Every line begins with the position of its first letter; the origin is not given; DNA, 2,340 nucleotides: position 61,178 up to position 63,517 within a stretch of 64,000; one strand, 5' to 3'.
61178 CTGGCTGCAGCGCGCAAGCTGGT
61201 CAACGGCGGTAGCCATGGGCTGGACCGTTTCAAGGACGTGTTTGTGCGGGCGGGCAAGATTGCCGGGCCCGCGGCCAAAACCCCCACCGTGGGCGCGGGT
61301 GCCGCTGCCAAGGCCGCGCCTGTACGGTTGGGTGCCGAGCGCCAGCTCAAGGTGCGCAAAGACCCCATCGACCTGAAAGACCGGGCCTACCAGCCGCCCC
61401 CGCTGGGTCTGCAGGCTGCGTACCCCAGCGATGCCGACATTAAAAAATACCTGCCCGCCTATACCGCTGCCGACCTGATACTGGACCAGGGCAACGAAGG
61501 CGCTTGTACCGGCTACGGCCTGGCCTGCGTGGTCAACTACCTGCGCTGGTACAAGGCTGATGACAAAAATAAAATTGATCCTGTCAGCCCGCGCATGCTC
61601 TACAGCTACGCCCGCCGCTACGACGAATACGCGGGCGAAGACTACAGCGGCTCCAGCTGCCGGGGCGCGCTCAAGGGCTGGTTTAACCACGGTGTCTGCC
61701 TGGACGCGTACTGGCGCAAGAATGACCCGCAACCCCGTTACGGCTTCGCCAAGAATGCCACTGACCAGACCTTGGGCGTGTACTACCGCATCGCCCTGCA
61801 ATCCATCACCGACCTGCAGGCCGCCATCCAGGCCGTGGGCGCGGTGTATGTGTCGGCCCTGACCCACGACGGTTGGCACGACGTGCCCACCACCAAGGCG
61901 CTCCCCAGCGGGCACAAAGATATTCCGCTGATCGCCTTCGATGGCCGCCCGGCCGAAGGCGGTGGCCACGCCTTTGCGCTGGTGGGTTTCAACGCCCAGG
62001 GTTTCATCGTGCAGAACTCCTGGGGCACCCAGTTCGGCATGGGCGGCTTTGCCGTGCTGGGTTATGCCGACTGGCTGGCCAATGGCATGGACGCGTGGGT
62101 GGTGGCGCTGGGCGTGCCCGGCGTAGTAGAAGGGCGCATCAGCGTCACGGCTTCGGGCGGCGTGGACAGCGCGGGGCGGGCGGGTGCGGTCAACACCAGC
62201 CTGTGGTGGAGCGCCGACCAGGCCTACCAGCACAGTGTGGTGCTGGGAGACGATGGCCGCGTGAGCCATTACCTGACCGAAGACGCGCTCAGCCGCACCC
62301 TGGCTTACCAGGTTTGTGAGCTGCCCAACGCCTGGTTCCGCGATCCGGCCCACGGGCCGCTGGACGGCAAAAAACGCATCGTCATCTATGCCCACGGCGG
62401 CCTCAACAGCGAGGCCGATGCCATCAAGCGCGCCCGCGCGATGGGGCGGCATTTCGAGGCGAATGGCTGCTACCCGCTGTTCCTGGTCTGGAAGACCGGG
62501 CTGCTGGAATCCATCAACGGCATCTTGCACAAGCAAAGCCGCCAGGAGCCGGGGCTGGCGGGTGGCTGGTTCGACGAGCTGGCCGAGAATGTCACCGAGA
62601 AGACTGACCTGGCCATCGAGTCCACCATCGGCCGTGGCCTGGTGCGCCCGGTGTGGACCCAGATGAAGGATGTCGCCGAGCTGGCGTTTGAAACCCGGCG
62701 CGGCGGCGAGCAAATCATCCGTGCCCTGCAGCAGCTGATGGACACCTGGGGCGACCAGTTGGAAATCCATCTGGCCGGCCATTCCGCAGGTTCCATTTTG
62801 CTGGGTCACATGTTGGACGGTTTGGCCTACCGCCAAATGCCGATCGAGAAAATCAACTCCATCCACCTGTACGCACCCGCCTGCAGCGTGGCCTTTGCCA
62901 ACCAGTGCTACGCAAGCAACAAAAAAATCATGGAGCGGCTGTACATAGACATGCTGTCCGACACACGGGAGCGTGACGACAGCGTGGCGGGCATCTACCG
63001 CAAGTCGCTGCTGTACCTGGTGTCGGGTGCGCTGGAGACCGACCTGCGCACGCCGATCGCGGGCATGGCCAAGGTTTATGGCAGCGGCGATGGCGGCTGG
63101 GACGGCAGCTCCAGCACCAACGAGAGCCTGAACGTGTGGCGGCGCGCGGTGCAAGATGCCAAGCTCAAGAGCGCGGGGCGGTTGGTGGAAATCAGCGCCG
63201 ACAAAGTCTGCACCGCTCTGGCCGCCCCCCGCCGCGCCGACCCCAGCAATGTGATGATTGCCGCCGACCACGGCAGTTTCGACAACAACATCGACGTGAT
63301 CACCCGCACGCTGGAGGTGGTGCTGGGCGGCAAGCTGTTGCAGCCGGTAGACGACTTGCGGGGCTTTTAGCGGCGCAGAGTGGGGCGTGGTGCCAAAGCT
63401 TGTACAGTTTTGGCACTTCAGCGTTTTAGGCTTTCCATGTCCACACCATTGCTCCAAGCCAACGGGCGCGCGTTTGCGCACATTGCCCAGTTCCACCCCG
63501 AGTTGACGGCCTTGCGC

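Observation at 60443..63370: One polypeptide without a signal peptide carries a PG anchor plus glycan-, peptide- and ester-cleaving modules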

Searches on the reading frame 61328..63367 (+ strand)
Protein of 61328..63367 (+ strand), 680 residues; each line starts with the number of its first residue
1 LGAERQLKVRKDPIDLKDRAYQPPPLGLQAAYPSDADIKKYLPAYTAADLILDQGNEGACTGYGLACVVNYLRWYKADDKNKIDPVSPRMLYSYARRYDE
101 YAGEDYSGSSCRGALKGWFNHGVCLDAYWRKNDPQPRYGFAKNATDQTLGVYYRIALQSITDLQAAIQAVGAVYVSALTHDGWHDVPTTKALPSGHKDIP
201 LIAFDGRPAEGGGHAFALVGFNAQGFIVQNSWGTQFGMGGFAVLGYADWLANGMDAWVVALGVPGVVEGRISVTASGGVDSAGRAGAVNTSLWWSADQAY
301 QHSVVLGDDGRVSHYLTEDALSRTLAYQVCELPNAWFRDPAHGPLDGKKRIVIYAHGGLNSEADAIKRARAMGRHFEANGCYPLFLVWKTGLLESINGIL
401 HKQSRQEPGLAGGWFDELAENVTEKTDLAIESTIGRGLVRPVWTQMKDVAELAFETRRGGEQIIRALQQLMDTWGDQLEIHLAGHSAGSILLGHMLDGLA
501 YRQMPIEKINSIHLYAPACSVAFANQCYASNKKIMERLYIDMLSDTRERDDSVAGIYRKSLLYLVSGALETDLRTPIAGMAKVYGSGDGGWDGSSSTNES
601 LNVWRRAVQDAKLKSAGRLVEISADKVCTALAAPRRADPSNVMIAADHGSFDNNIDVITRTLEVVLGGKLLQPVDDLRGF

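Call 43: predict_structure(alignment_id=A2)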
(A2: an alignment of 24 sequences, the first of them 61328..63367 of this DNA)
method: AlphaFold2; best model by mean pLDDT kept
length: 680 residues; sequences in the alignment: 24
mean_pLDDT: 78.9   pTM: 0.57
mean pLDDT of the five models: 78.9, 78.4, 77.2, 77.0, 76.2
residues with pLDDT >= 90: 216; 70-90: 318; 50-70: 74; < 50: 72
segments of 3 or more residues with pLDDT < 50: 1-15, 100-108, 264-287, 315-323, 406-418
pLDDT, mean of each block of 10 residues (from residue 1): 38 54 76 91 89 79 93 85 89 77 45 84 90 83 81 87 90 88 76 88 68 86 94 88 93 89 45 30 42 81 81 50 54 85 82 80 84 92 86 61 45 40 72 73 82 83 88 92 94 93 88 94 94 94 90 80 86 83 74 82 92 85 90 62 87 93 94 84
secondary structure, 60 per line:
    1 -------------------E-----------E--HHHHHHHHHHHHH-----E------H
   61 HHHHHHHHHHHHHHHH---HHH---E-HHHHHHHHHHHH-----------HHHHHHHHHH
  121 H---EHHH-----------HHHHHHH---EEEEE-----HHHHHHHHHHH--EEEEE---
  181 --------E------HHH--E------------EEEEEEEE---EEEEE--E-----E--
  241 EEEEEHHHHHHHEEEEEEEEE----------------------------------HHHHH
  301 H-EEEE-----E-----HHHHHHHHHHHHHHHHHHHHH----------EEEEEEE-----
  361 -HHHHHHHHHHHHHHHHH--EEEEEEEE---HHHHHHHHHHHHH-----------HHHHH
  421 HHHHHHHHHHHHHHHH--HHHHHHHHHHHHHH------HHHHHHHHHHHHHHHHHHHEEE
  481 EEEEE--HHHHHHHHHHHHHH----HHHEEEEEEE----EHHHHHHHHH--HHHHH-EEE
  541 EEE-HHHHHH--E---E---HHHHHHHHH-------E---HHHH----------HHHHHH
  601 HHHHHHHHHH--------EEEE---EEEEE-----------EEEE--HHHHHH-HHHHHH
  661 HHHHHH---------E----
elements in order (helices of 4 or more, strands of 3 or more residues): H35-47 H60-76 H88-99 H111-121 H140-146 E150-154 H160-170 E173-177 E214-221 E225-229 E241-245 H246-252 E253-261 H296-301 E303-306 H318-338 E349-355 H362-378 E381-388 H392-404 H416-436 H439-452 H459-477 E478-485 H488-501 E509-515 H521-529 H532-536 E538-543 H545-550 H561-569 H581-584 H595-610 E619-622 E626-630 E642-645 H648-653 H655-666

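Call 47: fold_search(model_id=the predicted structure, library=pdb)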
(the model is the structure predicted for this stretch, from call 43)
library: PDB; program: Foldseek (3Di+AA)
matches with E <= 10: 1137; with E <= 0.001: 30
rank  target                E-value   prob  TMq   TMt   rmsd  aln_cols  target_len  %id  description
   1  3ois_A                1.4e-11  1.00  0.27  0.65   7.7       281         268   22  Crystal Structure Xylellain, a cysteine protease from Xylella fastidiosa (released 2011-08-03)
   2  3qt4                  3.1e-07  1.00  0.26  0.55   6.1       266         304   17  Structure of digestive procathepsin L 3 of Tenebrio molitor larval midgut (released 2012-02-22)
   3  1pad_A                1.0e-06  1.00  0.23  0.62   5.8       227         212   17  Binding of chloromethyl ketone substrate analogues to crystalline papain (released 1977-04-12)
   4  6zq3                  1.3e-06  1.00  0.25  0.71   4.5       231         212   17  Crystal Structure of Silicatein Alpha from Marine Sponge Tethya aurantium (released 2020-12-02)
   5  7pck_A                1.3e-06  1.00  0.26  0.52   5.9       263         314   16  CRYSTAL STRUCTURE OF WILD TYPE HUMAN PROCATHEPSIN K (released 1999-10-25)
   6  7pck_C                1.7e-06  1.00  0.25  0.52   5.9       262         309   18  CRYSTAL STRUCTURE OF WILD TYPE HUMAN PROCATHEPSIN K (released 1999-10-25)
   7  2cio_A                2.0e-06  1.00  0.23  0.66   6.0       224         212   16  The high resolution x-ray structure of papain complexed with fragments of the Trypanosoma brucei cysteine protease inh (released 2006-05-18)
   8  3tnx_A                2.7e-06  1.00  0.24  0.49   9.3       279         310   13  Structure of the precursor of a thermostable variant of papain at 2.6 Angstroem resolution (released 2012-09-12)
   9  1stf_E                2.8e-06  1.00  0.23  0.67   6.2       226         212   15  THE REFINED 2.4 ANGSTROMS X-RAY CRYSTAL STRUCTURE OF RECOMBINANT HUMAN STEFIN B IN COMPLEX WITH THE CYSTEINE PROTEINAS (released 1994-01-31)
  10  3ioq                  2.8e-06  1.00  0.24  0.69   6.7       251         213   17  Crystal structure of the Carica candamarcensis cysteine protease CMS1MS2 in complex with E-64. (released 2010-02-16)
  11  6a0q_A                3.2e-06  1.00  0.26  0.50   5.7       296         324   11  The crystal structure of Lpg2622_E64 complex (released 2018-09-12)
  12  6a0n_A                3.4e-06  1.00  0.26  0.49   5.7       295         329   12  The crystal structure of apo-Lpg2622 (released 2018-09-12)
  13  2bdz_A                3.5e-06  1.00  0.22  0.65   7.1       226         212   18  Mexicain from Jacaratia mexicana (released 2006-10-03)
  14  1ppn                  4.2e-06  1.00  0.23  0.66   4.7       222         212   14  STRUCTURE OF MONOCLINIC PAPAIN AT 1.60 ANGSTROMS RESOLUTION (released 1994-01-31)
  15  6a0q_B                4.9e-06  1.00  0.27  0.52   5.8       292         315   12  The crystal structure of Lpg2622_E64 complex (released 2018-09-12)
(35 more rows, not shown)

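Call 49: search_protein_families(library=pfam, alignment_id=A2, max_evalue=0.1)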
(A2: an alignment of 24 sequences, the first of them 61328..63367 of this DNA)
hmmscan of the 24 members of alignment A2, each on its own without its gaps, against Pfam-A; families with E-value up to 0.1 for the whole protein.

A. member 1, window:61328-63367:+ (680 aa): 2 families
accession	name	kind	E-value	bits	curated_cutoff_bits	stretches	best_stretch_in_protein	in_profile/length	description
PF00112.29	Peptidase_C1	-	0.0062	17.1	20.7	1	211-243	165-201/220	Papain family cysteine protease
PF05990.18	DUF900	-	0.0066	16.4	20.5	1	468-528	85-146/232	Alpha/beta hydrolase of unknown function (DUF900)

B. families by the number of members that match (of 24 scanned): 14 families
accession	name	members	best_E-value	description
PF00112.29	Peptidase_C1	24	3.4e-11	Papain family cysteine protease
PF05990.18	DUF900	8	9.2e-07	Alpha/beta hydrolase of unknown function (DUF900)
PF12146.15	Hydrolase_4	3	0.0076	Serine aminopeptidase, S33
PF00561.26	Abhydrolase_1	2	0.00055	alpha/beta hydrolase fold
PF10230.15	LIDHydrolase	2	0.015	Lipid-droplet associated hydrolase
PF01764.32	Lipase_3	2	0.021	Lipase (class 3)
PF07859.19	Abhydrolase_3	1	0.004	alpha/beta hydrolase fold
PF06821.19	Ser_hydrolase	1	0.0078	Serine hydrolase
PF13529.12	Peptidase_C39_2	1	0.024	Peptidase_C39 like family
PF06259.18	Abhydrolase_8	1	0.052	Alpha/beta hydrolase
PF19131.5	DUF5814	1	0.067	Family of unknown function (DUF5814)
PF00975.26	Thioesterase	1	0.078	Thioesterase domain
PF00151.25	Lipase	1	0.087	Lipase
PF02477.20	Nairo_nucleo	1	0.087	Nucleocapsid N protein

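Call 50: search_protein_families(library=padloc, alignment_id=A2, max_evalue=0.1)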
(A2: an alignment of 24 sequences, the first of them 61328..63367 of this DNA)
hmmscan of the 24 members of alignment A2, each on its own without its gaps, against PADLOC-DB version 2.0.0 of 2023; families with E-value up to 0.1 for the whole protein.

A. member 1, window:61328-63367:+ (680 aa): 0 families

B. families by the number of members that match (of 24 scanned): 1 family
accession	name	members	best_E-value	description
PDLC00094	GajA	1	0.0097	AAA ATPase domain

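Call 64: find_related_loci(query=A2, collection=viral_contigs, flank=8000)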
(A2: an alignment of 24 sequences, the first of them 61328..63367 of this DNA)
Query A2 (680 aa) in viral_contigs; peptide patterns used: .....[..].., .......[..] (x = any residue, [..] = any of these).
27 stretches matched a pattern; 2 encode a relative of the query (tblastn E <= 1e-3); 2 distinct loci.
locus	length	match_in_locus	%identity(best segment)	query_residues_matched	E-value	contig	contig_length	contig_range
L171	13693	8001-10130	39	3-671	4e-138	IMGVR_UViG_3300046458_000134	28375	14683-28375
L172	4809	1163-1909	40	4-267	2e-57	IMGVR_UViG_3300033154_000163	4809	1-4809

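Call 65: search_dna_similar(query=window:61328-63367:+, collection=phages, mode=protein, max_rows=10)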
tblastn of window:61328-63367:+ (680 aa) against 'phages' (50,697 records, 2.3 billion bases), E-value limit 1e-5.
No match.

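Call 66: search_dna_similar(query=window:61328-63367:+, collection=plasmids, mode=protein, max_rows=15)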
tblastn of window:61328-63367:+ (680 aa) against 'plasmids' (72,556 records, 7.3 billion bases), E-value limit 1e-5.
Records with a match: 27; places in all: 29; records where one place covers at least 80% of the query: 12.
Best place of each record, by identity: <60% 27.
By first word of the organism name: Sinorhizobium 7; Rhizobium 5; Paracoccus 4; Bacillus 2; Ideonella 1; Microvirga 1; Eleftheria 1; Palleronia 1; Roseivivax 1; Kovacikia 1; and 3 more.
By predicted mobility (MOB-suite, as given by PLSDB): non-mobilizable 21; conjugative 5; mobilizable 1.
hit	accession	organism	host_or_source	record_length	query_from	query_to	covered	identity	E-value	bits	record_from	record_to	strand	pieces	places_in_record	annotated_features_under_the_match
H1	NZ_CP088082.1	Ideonella dechloratans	Cell culture,Activated sludge, ...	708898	7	666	97%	40.4%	5e-129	428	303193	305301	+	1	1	C1 family peptidase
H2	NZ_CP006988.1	Rhizobium etli bv. mimosae str. IE4771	Phaseolus vulgaris,whole organism,nodule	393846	2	680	100%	33.1%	1e-69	254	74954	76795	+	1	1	C1 family peptidase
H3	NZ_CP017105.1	Rhizobium gallicum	Phaseolus vulgaris,Whole ...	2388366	5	672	98%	33.3%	9e-71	258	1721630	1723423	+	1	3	none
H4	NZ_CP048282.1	Rhizobium leguminosarum bv. viciae 248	Fava bean,whole organism,nodules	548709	5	680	99%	32.3%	4e-73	265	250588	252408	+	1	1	C1 family peptidase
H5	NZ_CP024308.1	Sinorhizobium fredii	Phaseolus vulgaris,cell culture,plant ...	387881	5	673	98%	32.3%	1e-71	260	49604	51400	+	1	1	C1 family peptidase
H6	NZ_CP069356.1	Microvirga sp. VF16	Vachellia farnesiana,Cell culture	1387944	5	582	85%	35.5%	9e-80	285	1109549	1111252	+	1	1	none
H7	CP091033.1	Sinorhizobium sp. B11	soybean,TY,soil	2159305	5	576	84%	35.8%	4e-88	309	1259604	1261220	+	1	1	C1 family peptidase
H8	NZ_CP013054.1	Sinorhizobium americanum CCGM7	Phaseolus vulgaris,root nodules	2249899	4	580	85%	34.9%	5e-69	253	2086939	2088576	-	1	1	none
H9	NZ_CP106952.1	Eleftheria terrae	soil sample,soil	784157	6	582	85%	32.0%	1e-75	272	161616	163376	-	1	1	C1 family peptidase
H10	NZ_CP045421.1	Palleronia sp. THAF1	pure culture,Surface of a polyethylene ...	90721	10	565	82%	27.9%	2e-27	126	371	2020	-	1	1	C1 family peptidase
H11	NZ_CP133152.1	Sinorhizobium chiapasense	Acaciella angustissima,cell culture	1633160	4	569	83%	27.3%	5e-39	162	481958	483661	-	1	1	none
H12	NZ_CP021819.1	Sinorhizobium meliloti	Medicago truncatula,Single Cell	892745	5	496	72%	31.1%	4e-39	163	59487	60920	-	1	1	C1 family peptidase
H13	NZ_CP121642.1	Rhizobium sp. CC1099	Onobrychis viciifolia,cell culture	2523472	8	569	83%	25.2%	5e-29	131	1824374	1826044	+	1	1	none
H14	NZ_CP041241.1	Sinorhizobium mexicanum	Acaciella angustissima,cell culture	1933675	4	470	69%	29.4%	8e-39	162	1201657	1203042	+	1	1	none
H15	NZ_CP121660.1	Sinorhizobium terangae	Desmanthus virgatus,cell culture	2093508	1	467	69%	28.1%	3e-34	148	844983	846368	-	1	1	none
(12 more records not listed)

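Call 67: get_annotated_region(hit=H2, flank=6000)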
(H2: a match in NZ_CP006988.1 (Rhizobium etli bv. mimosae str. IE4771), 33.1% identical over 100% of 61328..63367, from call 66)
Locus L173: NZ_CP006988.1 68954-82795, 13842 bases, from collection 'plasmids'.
description: Rhizobium etli bv. mimosae str. IE4771 plasmid pRetIE4771b, complete sequence
organism: Rhizobium etli bv. mimosae str. IE4771 (NCBI taxid 1432050)
taxonomy: Bacteria; Pseudomonadota; Alphaproteobacteria; Hyphomicrobiales; Rhizobiaceae; Rhizobium; Rhizobium etli; Rhizobium etli bv. mimosae str. IE4771
host: -; source: Phaseolus vulgaris,whole organism,nodule; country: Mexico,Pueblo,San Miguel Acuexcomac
typing (MOB-suite, as given by PLSDB): conjugative; replicon rep_cluster_287; relaxase MOBQ; mating-pair formation MPF_T
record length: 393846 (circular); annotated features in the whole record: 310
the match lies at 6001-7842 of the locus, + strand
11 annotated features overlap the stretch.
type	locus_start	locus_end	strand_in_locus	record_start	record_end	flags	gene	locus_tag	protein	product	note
CDS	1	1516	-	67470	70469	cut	-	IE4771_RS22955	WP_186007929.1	hypothetical protein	-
CDS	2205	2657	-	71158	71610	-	-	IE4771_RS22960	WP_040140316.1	hypothetical protein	-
CDS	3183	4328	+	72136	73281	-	-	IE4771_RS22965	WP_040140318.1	hypothetical protein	-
CDS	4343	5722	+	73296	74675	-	-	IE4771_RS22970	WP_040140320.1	N-acetylmuramoyl-L-alanine amidase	GO:0009253 - peptidoglycan catabolic process [Evidence IEA]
CDS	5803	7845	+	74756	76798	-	-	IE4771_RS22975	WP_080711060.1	C1 family peptidase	GO:0006508 - proteolysis [Evidence IEA]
CDS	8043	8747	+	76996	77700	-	-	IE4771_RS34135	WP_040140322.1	DUF1353 domain-containing protein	-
CDS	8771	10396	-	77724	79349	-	-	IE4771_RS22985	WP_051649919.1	peroxidase family protein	-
CDS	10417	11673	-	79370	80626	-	-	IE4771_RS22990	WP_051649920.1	cytochrome P450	-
CDS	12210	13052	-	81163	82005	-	-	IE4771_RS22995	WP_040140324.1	hypothetical protein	-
CDS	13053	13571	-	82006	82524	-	-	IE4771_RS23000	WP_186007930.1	hypothetical protein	-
CDS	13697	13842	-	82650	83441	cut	-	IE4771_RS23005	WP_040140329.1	TIGR04255 family protein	-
